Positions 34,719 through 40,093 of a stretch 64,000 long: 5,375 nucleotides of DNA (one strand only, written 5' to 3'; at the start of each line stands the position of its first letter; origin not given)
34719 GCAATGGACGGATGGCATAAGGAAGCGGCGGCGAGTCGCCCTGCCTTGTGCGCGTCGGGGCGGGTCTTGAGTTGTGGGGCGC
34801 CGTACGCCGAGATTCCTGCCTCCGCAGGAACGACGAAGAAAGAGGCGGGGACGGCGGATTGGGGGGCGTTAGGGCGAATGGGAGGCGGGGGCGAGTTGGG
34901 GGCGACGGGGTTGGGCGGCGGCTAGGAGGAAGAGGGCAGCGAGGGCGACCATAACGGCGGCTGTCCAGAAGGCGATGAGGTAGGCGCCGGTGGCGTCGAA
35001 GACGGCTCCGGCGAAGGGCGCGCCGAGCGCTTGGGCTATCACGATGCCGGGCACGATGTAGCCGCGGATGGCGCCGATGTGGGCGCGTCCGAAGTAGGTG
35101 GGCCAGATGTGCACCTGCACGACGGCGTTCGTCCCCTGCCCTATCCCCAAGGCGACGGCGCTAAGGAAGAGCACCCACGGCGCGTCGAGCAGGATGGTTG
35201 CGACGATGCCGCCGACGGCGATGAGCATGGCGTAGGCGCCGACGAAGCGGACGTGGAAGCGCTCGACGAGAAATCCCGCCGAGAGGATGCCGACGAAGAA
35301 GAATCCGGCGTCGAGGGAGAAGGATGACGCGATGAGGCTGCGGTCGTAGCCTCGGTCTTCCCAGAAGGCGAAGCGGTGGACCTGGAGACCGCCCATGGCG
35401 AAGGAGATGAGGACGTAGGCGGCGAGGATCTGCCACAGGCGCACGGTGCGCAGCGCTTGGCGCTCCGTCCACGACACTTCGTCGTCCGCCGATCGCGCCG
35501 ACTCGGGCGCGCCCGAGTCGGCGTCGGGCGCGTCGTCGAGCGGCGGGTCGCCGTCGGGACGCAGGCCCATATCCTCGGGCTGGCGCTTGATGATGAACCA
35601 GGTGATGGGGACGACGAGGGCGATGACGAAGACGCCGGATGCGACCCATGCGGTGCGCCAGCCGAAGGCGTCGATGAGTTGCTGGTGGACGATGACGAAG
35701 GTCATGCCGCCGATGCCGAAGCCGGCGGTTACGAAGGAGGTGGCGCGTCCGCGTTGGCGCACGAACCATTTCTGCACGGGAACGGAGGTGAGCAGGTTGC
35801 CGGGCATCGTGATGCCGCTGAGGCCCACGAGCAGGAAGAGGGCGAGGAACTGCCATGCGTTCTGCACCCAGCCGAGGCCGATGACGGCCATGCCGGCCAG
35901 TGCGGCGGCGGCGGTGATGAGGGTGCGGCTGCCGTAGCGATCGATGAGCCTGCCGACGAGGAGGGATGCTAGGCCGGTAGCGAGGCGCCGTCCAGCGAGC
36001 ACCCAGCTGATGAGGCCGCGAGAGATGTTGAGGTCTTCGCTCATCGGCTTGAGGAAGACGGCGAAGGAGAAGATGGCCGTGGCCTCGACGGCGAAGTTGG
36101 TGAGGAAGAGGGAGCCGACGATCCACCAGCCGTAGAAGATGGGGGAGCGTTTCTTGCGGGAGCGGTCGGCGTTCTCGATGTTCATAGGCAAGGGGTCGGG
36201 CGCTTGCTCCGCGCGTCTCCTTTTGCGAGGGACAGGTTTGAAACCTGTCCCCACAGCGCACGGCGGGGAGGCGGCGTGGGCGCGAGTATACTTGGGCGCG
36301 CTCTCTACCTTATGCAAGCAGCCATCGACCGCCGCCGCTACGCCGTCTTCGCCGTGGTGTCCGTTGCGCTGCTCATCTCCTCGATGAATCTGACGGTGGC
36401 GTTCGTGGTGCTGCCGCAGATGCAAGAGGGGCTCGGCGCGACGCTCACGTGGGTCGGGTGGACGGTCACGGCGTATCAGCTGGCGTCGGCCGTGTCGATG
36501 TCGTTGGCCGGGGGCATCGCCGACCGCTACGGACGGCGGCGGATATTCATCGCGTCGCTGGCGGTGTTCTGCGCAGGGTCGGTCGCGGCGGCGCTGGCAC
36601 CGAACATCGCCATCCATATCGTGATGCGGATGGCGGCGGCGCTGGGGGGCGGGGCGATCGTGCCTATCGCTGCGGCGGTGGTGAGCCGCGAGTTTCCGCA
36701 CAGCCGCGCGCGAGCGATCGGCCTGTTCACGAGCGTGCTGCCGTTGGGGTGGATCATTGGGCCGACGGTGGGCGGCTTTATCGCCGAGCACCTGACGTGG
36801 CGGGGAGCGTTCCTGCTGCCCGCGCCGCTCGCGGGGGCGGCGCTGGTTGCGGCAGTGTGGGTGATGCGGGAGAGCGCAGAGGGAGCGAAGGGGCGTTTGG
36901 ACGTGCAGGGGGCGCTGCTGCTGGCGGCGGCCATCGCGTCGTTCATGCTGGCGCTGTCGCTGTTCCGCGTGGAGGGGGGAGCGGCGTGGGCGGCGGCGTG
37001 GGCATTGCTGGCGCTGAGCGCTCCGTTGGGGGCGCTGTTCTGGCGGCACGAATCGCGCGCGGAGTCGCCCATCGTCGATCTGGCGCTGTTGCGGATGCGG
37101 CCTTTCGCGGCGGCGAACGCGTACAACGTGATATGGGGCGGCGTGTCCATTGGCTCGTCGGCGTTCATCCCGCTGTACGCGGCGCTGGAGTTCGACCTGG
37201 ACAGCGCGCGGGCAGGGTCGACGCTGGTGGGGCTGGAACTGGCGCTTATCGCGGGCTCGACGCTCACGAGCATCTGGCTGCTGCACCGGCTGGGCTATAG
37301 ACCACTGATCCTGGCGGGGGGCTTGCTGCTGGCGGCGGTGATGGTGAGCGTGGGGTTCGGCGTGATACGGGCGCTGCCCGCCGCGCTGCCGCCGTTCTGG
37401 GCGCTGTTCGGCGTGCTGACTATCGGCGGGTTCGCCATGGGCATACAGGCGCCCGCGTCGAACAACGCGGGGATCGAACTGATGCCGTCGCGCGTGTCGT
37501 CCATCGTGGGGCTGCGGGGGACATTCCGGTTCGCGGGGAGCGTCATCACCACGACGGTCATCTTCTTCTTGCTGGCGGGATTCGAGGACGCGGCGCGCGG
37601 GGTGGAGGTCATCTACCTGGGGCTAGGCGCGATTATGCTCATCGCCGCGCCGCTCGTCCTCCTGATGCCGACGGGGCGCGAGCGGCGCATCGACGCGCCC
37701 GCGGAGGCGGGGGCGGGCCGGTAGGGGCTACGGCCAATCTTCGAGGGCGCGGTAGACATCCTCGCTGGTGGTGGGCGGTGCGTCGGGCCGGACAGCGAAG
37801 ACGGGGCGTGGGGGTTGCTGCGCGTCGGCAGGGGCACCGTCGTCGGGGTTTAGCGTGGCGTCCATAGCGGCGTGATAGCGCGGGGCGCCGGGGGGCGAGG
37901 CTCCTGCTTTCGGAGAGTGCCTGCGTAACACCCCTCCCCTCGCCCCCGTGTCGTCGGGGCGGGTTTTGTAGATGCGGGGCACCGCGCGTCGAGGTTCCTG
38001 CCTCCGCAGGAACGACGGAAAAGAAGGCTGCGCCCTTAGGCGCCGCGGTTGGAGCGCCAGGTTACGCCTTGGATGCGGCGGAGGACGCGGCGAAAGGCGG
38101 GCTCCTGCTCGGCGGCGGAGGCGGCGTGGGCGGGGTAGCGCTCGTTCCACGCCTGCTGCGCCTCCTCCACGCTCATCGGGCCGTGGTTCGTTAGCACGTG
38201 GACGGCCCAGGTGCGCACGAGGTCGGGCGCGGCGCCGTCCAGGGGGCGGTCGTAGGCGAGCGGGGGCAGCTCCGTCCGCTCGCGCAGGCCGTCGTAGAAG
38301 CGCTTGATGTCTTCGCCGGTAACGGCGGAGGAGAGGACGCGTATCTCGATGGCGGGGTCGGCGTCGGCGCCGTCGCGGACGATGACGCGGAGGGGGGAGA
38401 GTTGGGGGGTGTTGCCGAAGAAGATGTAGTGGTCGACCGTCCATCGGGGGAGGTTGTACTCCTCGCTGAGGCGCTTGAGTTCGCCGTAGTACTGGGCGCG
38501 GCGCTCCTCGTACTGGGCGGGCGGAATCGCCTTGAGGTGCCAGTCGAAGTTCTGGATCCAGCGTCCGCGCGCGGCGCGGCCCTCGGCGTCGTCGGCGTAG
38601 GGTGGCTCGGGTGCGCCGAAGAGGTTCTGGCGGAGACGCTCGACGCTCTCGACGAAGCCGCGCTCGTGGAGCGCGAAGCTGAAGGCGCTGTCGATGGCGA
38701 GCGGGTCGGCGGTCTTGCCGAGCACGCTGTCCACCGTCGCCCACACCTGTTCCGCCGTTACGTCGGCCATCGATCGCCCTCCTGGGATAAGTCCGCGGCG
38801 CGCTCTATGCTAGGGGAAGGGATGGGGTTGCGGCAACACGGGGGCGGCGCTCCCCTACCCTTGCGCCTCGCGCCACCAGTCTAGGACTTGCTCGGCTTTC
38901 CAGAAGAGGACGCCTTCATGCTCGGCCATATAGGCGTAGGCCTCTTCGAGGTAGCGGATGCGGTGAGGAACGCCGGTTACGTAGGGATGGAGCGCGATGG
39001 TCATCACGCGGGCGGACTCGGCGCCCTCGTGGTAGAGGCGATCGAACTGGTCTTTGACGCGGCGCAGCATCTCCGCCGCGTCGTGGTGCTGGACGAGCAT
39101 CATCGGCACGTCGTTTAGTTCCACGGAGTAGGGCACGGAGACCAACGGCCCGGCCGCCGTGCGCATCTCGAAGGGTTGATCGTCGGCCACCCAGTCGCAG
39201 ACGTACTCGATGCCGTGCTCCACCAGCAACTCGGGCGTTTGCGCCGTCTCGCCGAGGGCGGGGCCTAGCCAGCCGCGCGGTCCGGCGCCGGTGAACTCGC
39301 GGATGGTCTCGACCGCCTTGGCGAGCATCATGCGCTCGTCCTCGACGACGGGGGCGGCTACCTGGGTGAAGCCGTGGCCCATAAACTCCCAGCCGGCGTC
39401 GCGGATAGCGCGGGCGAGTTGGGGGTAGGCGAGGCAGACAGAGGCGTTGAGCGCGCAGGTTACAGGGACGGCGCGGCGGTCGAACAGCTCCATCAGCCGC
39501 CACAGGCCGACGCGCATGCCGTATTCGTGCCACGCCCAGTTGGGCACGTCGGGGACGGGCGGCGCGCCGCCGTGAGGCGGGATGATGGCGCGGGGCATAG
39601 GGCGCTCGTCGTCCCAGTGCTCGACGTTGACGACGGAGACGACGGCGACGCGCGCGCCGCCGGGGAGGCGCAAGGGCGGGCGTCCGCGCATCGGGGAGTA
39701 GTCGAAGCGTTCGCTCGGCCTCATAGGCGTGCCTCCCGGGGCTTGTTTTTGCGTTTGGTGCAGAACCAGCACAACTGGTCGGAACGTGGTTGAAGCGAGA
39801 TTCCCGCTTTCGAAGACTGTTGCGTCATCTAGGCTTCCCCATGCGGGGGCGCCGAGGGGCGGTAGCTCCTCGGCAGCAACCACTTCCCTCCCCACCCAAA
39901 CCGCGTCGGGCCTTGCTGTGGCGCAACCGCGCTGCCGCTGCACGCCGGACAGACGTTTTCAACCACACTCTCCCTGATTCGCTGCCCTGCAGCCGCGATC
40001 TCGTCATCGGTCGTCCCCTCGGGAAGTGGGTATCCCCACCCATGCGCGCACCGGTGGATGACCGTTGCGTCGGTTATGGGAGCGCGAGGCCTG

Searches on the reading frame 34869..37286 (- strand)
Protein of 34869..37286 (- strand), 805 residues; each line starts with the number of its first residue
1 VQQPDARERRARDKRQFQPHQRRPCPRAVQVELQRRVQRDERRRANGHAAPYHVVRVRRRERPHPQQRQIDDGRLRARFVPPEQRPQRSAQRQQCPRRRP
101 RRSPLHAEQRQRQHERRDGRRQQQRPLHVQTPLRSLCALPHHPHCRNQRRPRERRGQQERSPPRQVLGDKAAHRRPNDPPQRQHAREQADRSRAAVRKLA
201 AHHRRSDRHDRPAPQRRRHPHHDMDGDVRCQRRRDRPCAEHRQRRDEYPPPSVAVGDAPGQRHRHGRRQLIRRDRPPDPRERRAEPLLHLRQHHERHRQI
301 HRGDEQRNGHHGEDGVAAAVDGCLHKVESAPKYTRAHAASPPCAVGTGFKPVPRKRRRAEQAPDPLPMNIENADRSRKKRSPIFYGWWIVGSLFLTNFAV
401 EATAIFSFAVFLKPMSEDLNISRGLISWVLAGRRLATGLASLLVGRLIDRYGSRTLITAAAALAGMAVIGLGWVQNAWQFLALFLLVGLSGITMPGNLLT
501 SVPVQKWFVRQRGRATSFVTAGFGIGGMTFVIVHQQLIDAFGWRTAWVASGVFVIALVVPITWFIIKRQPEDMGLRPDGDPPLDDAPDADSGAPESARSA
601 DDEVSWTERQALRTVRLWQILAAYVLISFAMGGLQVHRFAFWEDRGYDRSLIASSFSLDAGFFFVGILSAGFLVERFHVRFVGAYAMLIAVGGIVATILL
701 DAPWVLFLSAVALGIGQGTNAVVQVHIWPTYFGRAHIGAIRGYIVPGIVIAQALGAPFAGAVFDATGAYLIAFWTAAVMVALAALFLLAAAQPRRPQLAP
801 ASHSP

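Call 47: search_protein_families(library=pfam, max_evalue=0.00001, proteins=[window:34869-37286:-])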
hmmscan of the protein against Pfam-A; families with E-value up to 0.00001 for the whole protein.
window:34869-37286:- (805 aa): 2 families
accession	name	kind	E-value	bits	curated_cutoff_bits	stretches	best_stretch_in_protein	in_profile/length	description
PF07690.21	MFS_1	-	1.9e-38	132.7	33.4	2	399-699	6-287/347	Major Facilitator Superfamily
PF12832.13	MFS_1_like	-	6.1e-08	32.5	25.2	1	517-768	137-367/373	MFS_1 like family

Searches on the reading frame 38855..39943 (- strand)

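Call 47: search_protein_families(library=pfam, max_evalue=0.00001, proteins=[window:38855-39943:-])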
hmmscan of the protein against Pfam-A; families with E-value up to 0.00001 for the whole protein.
window:38855-39943:- (362 aa): 1 family
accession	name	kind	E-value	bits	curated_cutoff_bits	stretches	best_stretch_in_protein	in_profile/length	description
PF01522.26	Polysacc_deac_1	-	5.1e-06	26.9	23.1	1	147-248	21-124/124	Polysaccharide deacetylase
